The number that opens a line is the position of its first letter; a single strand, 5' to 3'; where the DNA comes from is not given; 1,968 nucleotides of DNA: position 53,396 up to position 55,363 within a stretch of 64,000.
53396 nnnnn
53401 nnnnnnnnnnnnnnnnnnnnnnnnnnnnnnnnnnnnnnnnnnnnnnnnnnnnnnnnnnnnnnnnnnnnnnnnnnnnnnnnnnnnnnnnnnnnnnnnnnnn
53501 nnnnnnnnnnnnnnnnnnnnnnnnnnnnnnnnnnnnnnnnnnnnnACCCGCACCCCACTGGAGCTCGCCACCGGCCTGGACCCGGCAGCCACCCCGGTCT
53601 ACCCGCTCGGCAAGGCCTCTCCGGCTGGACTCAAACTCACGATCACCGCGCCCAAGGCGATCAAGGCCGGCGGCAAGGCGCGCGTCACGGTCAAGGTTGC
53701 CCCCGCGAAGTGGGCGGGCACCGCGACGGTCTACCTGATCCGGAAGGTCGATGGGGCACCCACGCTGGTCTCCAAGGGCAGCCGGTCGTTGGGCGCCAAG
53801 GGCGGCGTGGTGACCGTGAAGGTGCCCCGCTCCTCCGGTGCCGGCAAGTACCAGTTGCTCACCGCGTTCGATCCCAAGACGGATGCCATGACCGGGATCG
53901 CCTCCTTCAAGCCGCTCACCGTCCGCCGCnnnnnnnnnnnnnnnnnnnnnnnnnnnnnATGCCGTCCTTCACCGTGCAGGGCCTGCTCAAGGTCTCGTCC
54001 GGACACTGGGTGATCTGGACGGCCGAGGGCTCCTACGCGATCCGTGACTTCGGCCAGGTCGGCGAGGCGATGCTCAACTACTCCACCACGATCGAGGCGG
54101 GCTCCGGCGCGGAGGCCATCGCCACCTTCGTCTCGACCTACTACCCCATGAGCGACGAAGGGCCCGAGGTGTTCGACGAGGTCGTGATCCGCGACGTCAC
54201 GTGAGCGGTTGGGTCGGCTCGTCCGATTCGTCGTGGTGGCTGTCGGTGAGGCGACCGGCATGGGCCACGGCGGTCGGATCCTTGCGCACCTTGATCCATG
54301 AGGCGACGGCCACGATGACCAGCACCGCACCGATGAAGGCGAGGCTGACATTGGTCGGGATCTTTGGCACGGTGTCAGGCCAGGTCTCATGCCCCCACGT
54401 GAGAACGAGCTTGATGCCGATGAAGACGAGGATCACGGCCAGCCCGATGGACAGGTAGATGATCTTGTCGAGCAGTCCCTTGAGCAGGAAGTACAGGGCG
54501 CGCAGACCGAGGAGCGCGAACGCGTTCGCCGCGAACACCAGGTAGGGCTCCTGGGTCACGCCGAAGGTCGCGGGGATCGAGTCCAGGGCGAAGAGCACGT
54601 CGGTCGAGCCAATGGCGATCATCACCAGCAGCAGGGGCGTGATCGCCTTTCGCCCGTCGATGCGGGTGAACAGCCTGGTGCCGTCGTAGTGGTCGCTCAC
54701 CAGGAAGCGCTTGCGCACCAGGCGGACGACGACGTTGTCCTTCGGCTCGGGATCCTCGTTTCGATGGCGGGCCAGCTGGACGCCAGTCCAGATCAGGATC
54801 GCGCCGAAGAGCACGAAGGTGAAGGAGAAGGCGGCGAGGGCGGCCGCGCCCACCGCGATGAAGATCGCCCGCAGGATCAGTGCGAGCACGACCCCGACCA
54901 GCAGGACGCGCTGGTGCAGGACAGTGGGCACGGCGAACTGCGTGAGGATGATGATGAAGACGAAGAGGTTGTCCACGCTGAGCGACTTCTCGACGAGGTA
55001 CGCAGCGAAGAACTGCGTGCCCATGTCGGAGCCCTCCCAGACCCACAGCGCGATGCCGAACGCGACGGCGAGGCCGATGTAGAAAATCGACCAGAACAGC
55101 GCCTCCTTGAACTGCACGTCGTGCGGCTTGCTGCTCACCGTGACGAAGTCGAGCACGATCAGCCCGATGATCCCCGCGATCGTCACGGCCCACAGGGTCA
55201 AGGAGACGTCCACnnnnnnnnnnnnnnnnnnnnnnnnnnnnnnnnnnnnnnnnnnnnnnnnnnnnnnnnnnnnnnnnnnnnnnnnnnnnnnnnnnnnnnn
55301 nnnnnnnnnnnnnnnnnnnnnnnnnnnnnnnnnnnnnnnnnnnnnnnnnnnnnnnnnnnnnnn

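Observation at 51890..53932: Orphan ~650-aa secreted protein in the variable slot between the uvrA-MBL and terC-uvrB blocks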

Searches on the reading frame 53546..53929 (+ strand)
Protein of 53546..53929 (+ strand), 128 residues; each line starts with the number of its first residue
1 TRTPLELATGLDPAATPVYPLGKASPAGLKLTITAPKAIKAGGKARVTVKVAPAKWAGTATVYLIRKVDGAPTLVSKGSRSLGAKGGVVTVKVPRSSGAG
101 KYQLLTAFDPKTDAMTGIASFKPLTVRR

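Call 35: find_homologous_proteins(query=A3, max_evalue=0.001)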
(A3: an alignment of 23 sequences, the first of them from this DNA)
Query A3 (23 sequences) (128 aa, profile of the alignment): 5 proteins with E <= 0.001 among 2255 candidates.
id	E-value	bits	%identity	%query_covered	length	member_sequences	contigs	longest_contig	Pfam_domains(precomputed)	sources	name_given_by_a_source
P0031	9.5e-44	166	30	95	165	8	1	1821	-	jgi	jgi:hypothetical protein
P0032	4.7e-36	141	27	81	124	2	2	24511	-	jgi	-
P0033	2.9e-29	119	26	73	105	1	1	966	-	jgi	-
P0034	3.2e-18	84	33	51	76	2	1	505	-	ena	-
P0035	1.4e-16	78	31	51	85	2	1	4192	-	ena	-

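Call 36: search_solved_structures(query=A3, max_evalue=10)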
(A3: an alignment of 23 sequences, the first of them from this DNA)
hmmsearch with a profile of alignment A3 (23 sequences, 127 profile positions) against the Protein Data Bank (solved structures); distinct sequences matched with E-value up to 10: 2.
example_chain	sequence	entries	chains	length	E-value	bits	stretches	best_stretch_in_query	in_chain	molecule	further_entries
4e5x_G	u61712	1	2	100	0.73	12.9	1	80-122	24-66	Early E3 18.5 kDa glycoprotein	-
3q2w_A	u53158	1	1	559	1.4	12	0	53-81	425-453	Cadherin-2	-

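Call 39: find_encoding_contigs(protein=P0032, flank=8000, max_places=3)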
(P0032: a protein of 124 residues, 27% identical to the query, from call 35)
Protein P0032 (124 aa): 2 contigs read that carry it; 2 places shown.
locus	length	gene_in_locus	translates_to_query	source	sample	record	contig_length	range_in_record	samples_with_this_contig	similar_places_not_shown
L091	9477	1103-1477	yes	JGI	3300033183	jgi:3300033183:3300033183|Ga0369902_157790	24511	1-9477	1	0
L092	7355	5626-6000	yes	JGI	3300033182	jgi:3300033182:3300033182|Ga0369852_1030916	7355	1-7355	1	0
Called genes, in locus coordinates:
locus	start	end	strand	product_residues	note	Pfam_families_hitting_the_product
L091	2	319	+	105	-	?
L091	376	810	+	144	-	-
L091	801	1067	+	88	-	-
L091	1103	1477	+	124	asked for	-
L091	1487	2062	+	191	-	PF07081:DUF1349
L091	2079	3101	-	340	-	PF00291:PALP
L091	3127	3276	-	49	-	-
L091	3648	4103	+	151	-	PF00355:Rieske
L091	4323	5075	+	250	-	PF00480:ROK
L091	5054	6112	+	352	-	PF00892:EamA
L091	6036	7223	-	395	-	PF00356:LacI, PF00532:Peripla_BP_1, PF13407:Peripla_BP_4, PF13377:Peripla_BP_3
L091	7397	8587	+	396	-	-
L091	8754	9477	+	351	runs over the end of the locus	PF02653:BPD_transp_2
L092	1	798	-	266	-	?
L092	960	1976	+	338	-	-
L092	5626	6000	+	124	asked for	-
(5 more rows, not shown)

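Call 53: search_protein_families(library=pfam, alignment_id=A3, max_evalue=1)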
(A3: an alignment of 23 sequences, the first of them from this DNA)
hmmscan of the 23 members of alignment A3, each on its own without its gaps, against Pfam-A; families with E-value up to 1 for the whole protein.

A. member 1, seq(128 aa): 3 families
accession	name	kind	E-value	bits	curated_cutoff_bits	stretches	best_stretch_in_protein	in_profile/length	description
PF16640.11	Big_3_5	-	0.018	16.1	35.5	1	34-108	3-69/88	Bacterial Ig-like domain (group 3)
PF10633.15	NPCBM_assoc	-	0.027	15.1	24.4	0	36-64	44-70/78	NPCBM-associated, NEW3 domain of alpha-galactosidase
PF10342.15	Kre9_KNH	-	0.23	12.7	24.6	1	39-107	8-76/94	Kre9/KNH-like N-terminal Ig-like domain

B. families by the number of members that match (of 23 scanned): 22 families
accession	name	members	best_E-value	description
PF01835.25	MG2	7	0.0052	MG2 domain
PF10633.15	NPCBM_assoc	5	0.00045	NPCBM-associated, NEW3 domain of alpha-galactosidase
PF16640.11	Big_3_5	4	0.0003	Bacterial Ig-like domain (group 3)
PF19271.4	Nis1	2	0.00044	Nis1 family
PF05140.19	ResB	2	0.0028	ResB-like family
PF10342.15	Kre9_KNH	2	0.0071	Kre9/KNH-like N-terminal Ig-like domain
PF02770.24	Acyl-CoA_dh_M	1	0.014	Acyl-CoA dehydrogenase, middle domain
PF17222.9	Peptidase_C107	1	0.032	Viral cysteine endopeptidase C107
PF23619.1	Ig_VWA7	1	0.058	VWA7 Ig-like domain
PF14734.12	DUF4469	1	0.075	Domain of unknown function (DUF4469) with IG-like fold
PF17957.7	Big_7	1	0.13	Bacterial Ig domain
PF24328.1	DUF7498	1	0.13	Domain of unknown function (DUF7498)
PF19395.4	DUF5970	1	0.15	Family of unknown function (DUF5970)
PF00677.23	Lum_binding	1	0.16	Lumazine binding domain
PF16116.10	DUF4832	1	0.16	Domain of unknown function (DUF4832)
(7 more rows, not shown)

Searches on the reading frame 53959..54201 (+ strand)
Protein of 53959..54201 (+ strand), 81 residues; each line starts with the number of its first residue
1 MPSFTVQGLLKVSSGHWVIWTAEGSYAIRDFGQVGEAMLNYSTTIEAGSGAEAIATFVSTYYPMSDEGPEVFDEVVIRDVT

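Call 20: list_cluster_members(proteins=[P0001, P0002, P0003, window:53959-54201:+])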
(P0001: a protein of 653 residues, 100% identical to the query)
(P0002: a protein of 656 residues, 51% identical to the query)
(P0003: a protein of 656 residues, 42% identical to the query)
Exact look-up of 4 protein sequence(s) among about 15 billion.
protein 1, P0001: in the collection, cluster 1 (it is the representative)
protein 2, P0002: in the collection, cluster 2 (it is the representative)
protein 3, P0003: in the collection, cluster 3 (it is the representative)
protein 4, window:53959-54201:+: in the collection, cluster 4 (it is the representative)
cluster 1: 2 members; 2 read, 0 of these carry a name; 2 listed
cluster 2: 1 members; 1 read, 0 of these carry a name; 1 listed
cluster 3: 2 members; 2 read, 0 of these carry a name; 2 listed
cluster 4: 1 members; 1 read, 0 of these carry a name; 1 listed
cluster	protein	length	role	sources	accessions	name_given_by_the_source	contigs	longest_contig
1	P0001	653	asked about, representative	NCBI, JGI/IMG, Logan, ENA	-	-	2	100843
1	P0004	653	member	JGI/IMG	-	-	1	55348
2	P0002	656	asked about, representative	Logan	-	-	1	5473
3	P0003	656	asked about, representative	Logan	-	-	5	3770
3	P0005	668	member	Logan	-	-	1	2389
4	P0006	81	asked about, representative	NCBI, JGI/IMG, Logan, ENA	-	-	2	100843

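Call 51: search_protein_families(library=pfam, proteins=[window:53959-54201:+], max_evalue=0.01)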
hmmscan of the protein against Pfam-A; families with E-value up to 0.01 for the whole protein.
window:53959-54201:+ (81 aa): 0 families

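Call 54: search_protein_families(library=phrogs, proteins=[window:53959-54201:+], max_evalue=0.1)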
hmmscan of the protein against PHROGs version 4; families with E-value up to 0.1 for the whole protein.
window:53959-54201:+ (81 aa): 0 families

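Call 55: search_protein_families(library=padloc, proteins=[window:53959-54201:+], max_evalue=0.1)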
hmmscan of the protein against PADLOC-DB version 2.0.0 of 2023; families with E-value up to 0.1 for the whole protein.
window:53959-54201:+ (81 aa): 0 families

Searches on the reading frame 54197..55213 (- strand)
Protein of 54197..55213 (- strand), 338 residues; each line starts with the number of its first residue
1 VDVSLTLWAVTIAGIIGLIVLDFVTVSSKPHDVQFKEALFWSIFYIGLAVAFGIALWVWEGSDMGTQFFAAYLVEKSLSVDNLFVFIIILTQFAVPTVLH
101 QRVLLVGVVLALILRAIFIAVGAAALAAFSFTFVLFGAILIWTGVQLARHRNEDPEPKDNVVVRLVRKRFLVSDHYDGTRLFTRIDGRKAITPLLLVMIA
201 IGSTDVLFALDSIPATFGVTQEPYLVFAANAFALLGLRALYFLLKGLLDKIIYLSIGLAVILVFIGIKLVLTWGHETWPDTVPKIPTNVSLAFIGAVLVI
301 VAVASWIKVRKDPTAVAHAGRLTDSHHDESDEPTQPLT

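Call 51: search_protein_families(library=pfam, proteins=[window:54197-55213:-], max_evalue=0.01)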
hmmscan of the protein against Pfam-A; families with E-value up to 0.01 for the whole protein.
window:54197-55213:- (338 aa): 1 family
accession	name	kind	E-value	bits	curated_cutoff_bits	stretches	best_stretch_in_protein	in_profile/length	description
PF03741.22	TerC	-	8.1e-45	153.2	27.8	1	69-272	1-177/178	Integral membrane protein TerC family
